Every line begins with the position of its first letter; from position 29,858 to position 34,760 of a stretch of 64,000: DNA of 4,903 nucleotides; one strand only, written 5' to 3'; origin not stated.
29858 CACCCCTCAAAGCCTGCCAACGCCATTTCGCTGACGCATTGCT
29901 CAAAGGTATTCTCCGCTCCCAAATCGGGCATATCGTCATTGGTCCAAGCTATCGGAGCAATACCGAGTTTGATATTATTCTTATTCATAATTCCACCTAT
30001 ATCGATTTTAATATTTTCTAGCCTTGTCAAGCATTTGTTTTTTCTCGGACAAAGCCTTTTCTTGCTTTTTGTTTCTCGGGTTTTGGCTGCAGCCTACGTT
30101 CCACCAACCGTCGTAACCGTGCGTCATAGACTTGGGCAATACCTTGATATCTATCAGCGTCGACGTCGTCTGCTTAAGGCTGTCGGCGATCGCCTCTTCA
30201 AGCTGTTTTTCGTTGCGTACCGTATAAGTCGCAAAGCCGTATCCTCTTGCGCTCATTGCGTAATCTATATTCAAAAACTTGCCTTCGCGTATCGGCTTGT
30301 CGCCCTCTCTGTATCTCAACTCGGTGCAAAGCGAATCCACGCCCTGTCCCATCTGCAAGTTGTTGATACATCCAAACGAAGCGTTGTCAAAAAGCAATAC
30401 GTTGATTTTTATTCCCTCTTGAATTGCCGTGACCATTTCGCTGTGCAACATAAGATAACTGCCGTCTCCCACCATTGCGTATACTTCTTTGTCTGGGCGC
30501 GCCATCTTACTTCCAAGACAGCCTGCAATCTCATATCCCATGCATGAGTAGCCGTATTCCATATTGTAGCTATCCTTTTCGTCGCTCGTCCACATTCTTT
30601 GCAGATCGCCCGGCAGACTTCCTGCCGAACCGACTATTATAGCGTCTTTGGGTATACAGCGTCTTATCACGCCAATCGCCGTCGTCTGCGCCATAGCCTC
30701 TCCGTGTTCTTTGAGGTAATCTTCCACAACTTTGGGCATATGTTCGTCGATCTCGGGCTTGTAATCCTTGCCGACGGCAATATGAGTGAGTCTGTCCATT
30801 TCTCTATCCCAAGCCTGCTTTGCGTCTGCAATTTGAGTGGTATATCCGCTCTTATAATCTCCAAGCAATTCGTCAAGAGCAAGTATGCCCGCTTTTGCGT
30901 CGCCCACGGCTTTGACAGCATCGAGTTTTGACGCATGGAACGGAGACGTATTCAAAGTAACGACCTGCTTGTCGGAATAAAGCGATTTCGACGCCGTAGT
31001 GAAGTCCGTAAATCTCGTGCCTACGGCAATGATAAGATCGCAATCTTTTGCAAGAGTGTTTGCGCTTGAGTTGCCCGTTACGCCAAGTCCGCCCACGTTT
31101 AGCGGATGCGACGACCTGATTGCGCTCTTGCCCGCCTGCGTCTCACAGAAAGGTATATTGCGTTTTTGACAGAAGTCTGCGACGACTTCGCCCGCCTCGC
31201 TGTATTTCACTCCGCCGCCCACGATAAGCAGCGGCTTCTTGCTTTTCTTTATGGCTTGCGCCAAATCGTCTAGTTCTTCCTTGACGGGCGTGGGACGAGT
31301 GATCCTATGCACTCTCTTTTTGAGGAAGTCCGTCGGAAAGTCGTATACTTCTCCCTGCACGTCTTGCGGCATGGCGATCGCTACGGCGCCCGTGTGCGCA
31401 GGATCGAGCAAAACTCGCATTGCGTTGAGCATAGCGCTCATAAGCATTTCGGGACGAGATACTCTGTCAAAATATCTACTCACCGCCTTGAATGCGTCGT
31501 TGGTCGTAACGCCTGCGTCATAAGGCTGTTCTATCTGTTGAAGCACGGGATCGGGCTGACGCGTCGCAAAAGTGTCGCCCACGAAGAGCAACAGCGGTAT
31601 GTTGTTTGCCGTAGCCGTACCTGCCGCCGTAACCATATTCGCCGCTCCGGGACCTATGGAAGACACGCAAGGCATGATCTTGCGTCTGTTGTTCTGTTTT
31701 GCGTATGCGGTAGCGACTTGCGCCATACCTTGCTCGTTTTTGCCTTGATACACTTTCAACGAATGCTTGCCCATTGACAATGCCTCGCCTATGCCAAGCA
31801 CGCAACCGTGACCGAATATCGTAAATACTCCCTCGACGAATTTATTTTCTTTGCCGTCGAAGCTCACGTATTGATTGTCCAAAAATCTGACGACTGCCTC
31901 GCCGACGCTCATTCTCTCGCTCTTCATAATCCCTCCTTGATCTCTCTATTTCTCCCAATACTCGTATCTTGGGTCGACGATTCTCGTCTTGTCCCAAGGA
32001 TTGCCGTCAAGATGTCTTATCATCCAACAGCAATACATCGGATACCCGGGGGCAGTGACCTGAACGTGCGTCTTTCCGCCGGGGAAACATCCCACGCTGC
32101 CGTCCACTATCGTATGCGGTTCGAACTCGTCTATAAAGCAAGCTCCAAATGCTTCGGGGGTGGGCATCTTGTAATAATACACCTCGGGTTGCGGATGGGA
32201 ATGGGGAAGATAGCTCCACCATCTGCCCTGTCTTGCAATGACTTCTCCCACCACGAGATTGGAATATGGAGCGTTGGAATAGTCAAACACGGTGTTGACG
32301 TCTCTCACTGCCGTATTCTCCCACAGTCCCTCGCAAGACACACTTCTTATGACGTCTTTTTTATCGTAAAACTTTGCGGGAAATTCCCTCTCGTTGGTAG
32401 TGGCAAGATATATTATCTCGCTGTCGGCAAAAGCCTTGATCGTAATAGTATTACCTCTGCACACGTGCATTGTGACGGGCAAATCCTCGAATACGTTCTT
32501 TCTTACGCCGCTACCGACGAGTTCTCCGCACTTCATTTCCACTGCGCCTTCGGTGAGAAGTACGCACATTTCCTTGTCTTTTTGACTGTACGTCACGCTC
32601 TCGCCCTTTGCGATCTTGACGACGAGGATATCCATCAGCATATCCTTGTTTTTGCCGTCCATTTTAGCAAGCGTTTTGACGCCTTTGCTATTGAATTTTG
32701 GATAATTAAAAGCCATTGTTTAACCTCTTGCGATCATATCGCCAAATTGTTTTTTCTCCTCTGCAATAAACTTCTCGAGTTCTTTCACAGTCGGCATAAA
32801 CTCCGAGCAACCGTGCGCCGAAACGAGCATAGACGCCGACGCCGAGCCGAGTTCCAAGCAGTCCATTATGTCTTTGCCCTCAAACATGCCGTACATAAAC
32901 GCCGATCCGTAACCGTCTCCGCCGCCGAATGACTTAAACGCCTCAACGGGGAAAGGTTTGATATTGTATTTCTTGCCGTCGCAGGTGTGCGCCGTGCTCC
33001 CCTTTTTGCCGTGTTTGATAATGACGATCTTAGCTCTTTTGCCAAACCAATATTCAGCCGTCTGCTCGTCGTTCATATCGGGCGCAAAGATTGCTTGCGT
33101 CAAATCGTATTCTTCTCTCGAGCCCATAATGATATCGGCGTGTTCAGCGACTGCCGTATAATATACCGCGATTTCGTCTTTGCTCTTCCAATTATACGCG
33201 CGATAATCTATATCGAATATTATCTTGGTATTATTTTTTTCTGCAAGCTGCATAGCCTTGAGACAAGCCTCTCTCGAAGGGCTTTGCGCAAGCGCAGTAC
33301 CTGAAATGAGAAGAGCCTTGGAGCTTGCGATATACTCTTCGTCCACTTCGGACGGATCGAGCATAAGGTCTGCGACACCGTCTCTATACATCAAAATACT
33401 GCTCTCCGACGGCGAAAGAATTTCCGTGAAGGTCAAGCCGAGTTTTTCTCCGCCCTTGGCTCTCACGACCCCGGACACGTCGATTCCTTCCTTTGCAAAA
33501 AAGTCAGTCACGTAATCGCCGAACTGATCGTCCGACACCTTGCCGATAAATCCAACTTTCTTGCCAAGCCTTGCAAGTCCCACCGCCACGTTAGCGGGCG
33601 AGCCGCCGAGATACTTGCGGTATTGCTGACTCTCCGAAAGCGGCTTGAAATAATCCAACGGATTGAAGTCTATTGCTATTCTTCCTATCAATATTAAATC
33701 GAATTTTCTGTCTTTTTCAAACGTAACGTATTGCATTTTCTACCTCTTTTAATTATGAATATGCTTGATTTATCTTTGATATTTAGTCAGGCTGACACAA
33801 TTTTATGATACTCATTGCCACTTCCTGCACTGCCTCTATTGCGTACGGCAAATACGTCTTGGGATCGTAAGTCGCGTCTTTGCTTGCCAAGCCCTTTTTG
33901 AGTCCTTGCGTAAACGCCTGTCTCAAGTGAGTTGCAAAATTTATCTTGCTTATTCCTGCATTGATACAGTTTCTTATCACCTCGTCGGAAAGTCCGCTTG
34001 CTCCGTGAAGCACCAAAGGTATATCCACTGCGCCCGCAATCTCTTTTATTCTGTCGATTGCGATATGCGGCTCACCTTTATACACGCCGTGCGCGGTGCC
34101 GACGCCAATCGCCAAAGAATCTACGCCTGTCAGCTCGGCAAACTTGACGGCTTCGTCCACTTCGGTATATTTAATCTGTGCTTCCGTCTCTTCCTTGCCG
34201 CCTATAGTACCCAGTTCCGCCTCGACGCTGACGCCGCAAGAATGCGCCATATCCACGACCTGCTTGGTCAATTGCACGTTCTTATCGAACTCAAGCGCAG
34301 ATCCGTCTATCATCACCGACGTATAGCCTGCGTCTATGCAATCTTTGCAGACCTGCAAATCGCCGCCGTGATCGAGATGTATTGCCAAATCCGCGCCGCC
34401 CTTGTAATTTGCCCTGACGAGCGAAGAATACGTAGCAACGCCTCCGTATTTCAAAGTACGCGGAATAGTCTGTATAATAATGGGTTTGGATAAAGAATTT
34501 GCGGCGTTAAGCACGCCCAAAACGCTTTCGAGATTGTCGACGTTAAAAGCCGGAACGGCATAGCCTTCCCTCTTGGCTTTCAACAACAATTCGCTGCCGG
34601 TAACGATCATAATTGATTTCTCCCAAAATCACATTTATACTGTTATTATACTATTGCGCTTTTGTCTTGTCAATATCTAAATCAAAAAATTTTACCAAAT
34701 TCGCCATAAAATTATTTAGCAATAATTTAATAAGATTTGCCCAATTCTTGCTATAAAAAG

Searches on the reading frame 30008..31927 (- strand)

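Call 21: search_protein_families(library=pfam, proteins=[window:30008-31927:-], max_evalue=0.001)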
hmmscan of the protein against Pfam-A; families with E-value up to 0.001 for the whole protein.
window:30008-31927:- (639 aa): 4 families
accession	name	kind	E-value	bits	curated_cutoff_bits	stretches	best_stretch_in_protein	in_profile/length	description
PF00205.28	TPP_enzyme_M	-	1.1e-34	119.6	30.4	1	220-349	2-135/137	Thiamine pyrophosphate enzyme, central domain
PF02775.26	TPP_enzyme_C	-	9.1e-32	110.4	21.9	1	435-594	2-151/151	Thiamine pyrophosphate enzyme, C-terminal TPP binding domain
PF02776.23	TPP_enzyme_N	-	2e-11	44.1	26.8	1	32-131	17-113/119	Thiamine pyrophosphate enzyme, N-terminal TPP binding domain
PF02552.22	CO_dh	-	0.00012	22.4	21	1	218-264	24-70/168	CO dehydrogenase beta subunit/acetyl-CoA synthase epsilon subunit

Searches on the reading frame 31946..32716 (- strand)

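Call 21: search_protein_families(library=pfam, proteins=[window:31946-32716:-], max_evalue=0.001)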
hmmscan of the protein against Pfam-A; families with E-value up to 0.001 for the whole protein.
window:31946-32716:- (256 aa): 1 family
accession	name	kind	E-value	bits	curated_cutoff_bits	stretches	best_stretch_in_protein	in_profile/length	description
PF04962.18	KduI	-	6.3e-42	144.2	23.9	1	10-242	9-252/262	KduI/IolB family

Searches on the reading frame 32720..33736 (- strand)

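Call 21: search_protein_families(library=pfam, proteins=[window:32720-33736:-], max_evalue=0.001)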
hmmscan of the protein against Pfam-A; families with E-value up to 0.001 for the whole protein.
window:32720-33736:- (338 aa): 1 family
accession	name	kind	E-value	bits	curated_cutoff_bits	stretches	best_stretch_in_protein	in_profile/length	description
PF00294.29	PfkB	-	3.2e-55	188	25.8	1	13-316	3-301/302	pfkB family carbohydrate kinase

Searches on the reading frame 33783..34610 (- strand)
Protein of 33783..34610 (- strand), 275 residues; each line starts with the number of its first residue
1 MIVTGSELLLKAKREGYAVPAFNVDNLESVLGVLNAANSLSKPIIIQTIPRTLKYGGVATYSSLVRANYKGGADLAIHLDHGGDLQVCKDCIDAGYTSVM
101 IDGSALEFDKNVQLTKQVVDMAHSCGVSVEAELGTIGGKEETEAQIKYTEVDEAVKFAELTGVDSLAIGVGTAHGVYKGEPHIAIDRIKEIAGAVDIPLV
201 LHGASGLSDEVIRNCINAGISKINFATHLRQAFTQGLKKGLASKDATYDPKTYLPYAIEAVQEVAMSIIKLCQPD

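Call 21: search_protein_families(library=pfam, proteins=[window:33783-34610:-], max_evalue=0.001)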
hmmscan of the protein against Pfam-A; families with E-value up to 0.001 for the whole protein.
window:33783-34610:- (275 aa): 1 family
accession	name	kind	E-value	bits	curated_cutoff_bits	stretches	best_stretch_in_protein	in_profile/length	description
PF01116.26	F_bP_aldolase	-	4.3e-93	312.3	25.5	1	4-273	2-273/277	Fructose-bisphosphate aldolase class-II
